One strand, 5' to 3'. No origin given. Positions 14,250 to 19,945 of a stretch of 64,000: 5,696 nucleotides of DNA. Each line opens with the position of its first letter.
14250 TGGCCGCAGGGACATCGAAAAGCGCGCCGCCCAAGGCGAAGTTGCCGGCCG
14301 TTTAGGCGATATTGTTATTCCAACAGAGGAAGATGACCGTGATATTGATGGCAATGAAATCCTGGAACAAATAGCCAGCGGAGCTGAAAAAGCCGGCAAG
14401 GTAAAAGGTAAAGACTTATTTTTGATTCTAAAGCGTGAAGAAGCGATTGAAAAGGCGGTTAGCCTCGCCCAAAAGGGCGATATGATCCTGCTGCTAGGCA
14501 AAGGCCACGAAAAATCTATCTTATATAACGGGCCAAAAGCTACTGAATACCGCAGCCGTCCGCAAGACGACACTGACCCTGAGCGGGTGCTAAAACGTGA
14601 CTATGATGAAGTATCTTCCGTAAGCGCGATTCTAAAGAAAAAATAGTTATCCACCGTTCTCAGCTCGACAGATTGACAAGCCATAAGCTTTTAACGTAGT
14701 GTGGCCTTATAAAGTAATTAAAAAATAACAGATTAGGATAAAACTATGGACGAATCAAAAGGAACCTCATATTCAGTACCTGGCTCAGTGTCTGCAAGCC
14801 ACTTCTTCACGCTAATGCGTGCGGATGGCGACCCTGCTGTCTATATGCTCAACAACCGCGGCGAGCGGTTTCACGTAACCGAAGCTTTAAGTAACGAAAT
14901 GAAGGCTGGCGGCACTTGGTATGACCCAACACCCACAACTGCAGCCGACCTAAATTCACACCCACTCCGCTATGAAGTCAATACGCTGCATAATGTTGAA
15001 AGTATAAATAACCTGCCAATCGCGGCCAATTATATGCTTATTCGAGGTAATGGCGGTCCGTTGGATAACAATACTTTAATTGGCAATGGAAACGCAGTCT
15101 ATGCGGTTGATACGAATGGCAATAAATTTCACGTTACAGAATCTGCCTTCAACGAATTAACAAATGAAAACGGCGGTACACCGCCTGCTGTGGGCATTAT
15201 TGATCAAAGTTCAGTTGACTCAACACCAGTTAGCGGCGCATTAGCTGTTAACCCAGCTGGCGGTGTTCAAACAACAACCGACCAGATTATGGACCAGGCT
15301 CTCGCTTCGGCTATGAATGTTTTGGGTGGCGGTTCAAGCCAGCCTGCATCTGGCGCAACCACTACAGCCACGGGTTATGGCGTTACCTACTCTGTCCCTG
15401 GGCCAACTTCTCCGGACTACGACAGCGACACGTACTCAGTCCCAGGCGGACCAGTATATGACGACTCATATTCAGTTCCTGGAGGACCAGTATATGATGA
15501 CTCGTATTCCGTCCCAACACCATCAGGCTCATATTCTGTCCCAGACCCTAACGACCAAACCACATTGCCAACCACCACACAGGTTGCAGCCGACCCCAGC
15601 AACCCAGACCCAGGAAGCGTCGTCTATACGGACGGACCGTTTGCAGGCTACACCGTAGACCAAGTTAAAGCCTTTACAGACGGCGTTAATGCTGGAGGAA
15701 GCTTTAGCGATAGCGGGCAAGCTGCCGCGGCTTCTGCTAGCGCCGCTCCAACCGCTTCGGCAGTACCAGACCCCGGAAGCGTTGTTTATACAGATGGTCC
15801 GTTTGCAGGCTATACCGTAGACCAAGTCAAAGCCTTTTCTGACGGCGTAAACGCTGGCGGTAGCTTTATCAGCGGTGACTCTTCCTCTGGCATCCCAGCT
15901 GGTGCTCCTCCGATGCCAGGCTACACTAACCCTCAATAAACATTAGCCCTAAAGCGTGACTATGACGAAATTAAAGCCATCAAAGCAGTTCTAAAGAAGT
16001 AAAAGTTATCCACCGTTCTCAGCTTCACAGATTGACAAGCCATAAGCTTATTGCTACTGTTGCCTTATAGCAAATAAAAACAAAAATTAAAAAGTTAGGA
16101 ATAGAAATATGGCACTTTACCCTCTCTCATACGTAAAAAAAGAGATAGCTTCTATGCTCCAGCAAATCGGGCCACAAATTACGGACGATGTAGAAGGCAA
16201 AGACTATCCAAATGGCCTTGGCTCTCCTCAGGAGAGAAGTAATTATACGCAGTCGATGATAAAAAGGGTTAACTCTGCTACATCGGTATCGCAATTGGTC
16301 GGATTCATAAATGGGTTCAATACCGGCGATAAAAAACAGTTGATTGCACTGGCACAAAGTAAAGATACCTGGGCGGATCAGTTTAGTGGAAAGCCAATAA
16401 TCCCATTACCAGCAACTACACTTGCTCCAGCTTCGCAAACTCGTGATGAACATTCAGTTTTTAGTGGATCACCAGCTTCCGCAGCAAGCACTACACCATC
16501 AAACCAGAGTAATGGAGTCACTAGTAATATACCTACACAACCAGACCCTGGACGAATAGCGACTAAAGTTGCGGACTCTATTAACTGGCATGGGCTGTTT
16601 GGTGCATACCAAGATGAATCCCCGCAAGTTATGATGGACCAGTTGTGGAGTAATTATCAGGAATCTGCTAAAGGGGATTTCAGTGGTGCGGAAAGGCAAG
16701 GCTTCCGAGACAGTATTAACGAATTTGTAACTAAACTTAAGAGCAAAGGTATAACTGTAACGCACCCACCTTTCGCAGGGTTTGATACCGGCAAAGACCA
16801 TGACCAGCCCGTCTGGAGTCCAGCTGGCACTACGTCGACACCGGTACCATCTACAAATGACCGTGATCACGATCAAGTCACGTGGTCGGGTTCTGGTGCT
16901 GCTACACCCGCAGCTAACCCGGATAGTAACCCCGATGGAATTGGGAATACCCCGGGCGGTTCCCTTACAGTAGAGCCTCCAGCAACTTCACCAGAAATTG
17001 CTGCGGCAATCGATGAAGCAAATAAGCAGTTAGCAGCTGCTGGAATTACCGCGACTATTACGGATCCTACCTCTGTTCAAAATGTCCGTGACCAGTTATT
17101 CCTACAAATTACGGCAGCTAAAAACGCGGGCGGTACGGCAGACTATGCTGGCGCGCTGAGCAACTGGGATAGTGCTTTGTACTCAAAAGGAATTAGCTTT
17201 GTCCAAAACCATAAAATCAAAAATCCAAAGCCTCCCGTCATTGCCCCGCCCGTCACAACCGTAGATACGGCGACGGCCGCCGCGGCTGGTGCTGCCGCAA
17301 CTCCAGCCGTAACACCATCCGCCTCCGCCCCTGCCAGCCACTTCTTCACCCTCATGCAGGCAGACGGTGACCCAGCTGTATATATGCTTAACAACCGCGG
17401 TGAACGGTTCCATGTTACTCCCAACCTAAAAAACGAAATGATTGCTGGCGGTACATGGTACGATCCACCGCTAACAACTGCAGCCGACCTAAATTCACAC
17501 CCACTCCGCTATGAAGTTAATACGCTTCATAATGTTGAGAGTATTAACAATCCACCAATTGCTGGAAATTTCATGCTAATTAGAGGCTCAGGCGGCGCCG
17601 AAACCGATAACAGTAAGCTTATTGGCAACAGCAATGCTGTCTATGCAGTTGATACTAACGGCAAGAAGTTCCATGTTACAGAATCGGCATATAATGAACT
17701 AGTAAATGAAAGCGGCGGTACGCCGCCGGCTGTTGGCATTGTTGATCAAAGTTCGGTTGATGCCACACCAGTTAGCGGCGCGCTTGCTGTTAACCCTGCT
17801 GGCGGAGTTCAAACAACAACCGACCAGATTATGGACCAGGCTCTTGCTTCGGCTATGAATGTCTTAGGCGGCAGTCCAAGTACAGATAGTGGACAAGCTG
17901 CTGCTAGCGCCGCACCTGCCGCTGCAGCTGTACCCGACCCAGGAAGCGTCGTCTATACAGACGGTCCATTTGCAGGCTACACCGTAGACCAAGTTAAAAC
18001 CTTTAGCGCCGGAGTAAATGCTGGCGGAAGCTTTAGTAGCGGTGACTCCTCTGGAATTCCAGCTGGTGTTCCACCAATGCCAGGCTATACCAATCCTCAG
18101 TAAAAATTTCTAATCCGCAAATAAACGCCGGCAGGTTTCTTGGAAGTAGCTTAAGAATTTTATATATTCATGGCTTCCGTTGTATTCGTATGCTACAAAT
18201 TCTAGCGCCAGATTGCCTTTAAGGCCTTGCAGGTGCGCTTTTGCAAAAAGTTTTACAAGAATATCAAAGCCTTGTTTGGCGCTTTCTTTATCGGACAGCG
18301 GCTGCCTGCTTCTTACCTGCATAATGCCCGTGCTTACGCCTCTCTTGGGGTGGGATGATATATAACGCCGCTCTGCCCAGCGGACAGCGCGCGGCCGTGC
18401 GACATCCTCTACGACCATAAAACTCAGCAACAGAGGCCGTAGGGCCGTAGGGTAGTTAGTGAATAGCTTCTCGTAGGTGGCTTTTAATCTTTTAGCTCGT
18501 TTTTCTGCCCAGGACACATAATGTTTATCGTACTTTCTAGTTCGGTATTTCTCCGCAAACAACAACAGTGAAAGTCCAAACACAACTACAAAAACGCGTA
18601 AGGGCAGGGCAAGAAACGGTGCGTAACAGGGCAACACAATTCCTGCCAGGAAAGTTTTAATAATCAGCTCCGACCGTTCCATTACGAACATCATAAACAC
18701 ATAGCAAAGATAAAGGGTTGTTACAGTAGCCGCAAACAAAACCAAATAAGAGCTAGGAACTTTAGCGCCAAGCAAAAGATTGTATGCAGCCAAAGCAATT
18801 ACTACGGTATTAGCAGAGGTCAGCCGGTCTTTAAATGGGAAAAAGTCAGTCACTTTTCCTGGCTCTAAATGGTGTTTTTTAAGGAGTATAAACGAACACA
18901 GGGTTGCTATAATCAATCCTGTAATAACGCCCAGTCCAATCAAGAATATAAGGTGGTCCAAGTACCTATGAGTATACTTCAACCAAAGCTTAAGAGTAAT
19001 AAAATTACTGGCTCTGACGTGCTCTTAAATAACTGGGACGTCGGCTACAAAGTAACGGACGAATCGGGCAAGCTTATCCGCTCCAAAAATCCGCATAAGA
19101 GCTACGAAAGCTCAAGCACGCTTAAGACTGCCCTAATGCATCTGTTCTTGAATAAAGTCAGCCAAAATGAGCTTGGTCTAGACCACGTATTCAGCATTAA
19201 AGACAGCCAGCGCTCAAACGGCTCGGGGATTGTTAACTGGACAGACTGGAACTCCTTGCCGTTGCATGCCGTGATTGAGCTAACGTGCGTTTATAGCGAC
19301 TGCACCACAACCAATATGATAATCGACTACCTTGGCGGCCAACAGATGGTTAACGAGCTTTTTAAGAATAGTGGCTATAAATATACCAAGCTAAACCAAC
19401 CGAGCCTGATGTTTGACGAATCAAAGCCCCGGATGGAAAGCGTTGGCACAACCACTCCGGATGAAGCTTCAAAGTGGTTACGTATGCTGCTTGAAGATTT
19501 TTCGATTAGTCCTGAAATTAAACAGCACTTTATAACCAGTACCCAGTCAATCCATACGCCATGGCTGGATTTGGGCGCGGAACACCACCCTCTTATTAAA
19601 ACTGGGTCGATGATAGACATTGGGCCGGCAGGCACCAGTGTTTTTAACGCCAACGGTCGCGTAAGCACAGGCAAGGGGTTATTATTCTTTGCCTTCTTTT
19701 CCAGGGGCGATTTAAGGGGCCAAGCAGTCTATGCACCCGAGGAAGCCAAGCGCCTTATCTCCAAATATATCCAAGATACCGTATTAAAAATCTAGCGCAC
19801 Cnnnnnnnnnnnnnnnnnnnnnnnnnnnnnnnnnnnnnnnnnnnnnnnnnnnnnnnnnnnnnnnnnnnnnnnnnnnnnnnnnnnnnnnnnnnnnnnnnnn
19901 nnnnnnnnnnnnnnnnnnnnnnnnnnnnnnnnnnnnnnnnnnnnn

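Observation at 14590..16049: Segmental duplication footprint: murE 3' end plus promoter copied together with the downstream gene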

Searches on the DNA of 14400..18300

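Call 10: search_rna_families(source=window, start=14400, end=18300, threshold=evalue, max_evalue=1)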
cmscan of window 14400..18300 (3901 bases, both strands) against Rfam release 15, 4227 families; matches with E-value up to 1: 1.
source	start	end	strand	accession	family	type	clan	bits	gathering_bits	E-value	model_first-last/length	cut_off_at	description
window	15322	15484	-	RF02267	Vax2os1_2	Gene; lncRNA;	-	13.6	55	0.049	314-466/466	no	Vax2os1 conserved region 2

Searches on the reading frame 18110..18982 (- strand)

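Call 8: search_protein_families(library=pfam, proteins=[window:18110-18982:-], max_evalue=0.1)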
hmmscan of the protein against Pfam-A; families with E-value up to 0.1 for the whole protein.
window:18110-18982:- (290 aa): 1 family
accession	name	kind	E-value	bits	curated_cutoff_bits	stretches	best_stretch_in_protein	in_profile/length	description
PF03294.19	Pox_Rap94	-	0.017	13.7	25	1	44-102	711-770/796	RNA polymerase-associated transcription specificity factor, Rap94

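Call 70: search_protein_families(library=ncbifam, proteins=[window:18110-18982:-], max_evalue=0.01)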
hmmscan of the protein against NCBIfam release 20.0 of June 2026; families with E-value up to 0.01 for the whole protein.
window:18110-18982:- (290 aa): 2 families
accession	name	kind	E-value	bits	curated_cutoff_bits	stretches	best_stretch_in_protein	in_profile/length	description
NF007137.0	PRK09584.1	equivalog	0.0085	14.8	728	1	20-112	187-281/500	dipeptide/tripeptide permease DtpA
TIGR03801.1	asp_4_decarbox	equivalog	0.0089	14.5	435.1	0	42-127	118-201/521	aspartate 4-decarboxylase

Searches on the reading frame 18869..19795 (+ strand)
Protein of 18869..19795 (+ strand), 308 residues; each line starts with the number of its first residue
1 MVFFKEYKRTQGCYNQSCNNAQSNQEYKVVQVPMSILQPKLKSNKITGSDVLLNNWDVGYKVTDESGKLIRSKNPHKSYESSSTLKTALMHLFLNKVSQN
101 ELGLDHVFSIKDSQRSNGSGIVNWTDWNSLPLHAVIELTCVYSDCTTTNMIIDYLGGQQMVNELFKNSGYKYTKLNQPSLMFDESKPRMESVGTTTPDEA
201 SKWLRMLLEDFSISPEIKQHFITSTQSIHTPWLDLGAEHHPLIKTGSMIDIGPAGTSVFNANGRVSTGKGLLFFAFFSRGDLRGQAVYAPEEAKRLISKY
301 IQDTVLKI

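Call 8: search_protein_families(library=pfam, proteins=[window:18869-19795:+], max_evalue=0.1)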
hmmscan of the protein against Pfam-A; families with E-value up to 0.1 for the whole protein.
window:18869-19795:+ (308 aa): 1 family
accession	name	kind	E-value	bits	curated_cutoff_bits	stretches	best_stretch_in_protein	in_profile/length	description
PF13354.11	Beta-lactamase2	-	1.4e-23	83.9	22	1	71-223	13-162/214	Beta-lactamase enzyme family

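Call 70: search_protein_families(library=ncbifam, proteins=[window:18869-19795:+], max_evalue=0.01)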
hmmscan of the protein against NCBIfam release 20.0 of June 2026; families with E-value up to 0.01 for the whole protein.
window:18869-19795:+ (308 aa): 45 families (the best 25 are shown)
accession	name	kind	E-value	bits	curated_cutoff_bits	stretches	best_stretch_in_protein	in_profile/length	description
NF033103.1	bla_class_A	equivalog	5e-15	55.3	200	1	58-219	13-174/257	class A beta-lactamase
NF033141.0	blaZ_gen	exception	3.2e-12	46.2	500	1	60-222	41-199/281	BlaZ-like penicillin-hydrolyzing class A beta-lactamase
NF000275.2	blaPLA_ORN_TER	exception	1.5e-09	37.4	550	1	58-220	40-202/291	PLA/ORN/TER family class A beta-lactamase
NF038400.1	blaTER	exception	4.9e-09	35.7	620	1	57-220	39-202/284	TER family class A beta-lactamase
NF000481.1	carbeni_gen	exception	6.9e-09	35.6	430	1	73-219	53-198/284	CARB/PSE/RTG family carbenicillin-hydrolyzing class A beta-lactamase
NF038401.1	blaORN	exception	1.8e-08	33.7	670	1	58-220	40-202/291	ORN family class A beta-lactamase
NF038398.1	blaPLA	exception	1.8e-07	30.5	670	1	58-218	40-200/291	PLA family class A beta-lactamase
NF012099.1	SubclassA2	equivalog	1.9e-07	30.5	320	1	58-223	17-184/275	class A beta-lactamase, subclass A2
NF033140.0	blaZ_mecC_type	exception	2.6e-07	30.3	600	1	72-218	52-195/283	mecC-type penicillin-hydrolyzing class A beta-lactamase BlaZ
NF033139.1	blaZ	exception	3.2e-07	29.9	580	1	60-220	41-197/281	penicillin-hydrolyzing class A beta-lactamase BlaZ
NF000383.2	blaLAP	exception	1.2e-06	27.7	600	1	65-224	49-207/285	LAP family class A beta-lactamase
NF000531.2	blaTEM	exception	1.5e-06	27.9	625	1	58-210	42-194/286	TEM family class A beta-lactamase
NF033204.1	blaRUB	exception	1.8e-06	27.1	635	1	58-221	40-203/284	RUB family broad-spectrum class A beta-lactamase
NF033626.2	blaBKC_GPC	exception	2.8e-06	26.8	575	1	79-218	72-212/297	BKC/GPC family carbapenem-hydrolyzing class A beta-lactamase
NF000505.2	blaGIL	exception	3.3e-06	26.5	640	1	57-212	39-194/286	GIL family class A beta-lactamase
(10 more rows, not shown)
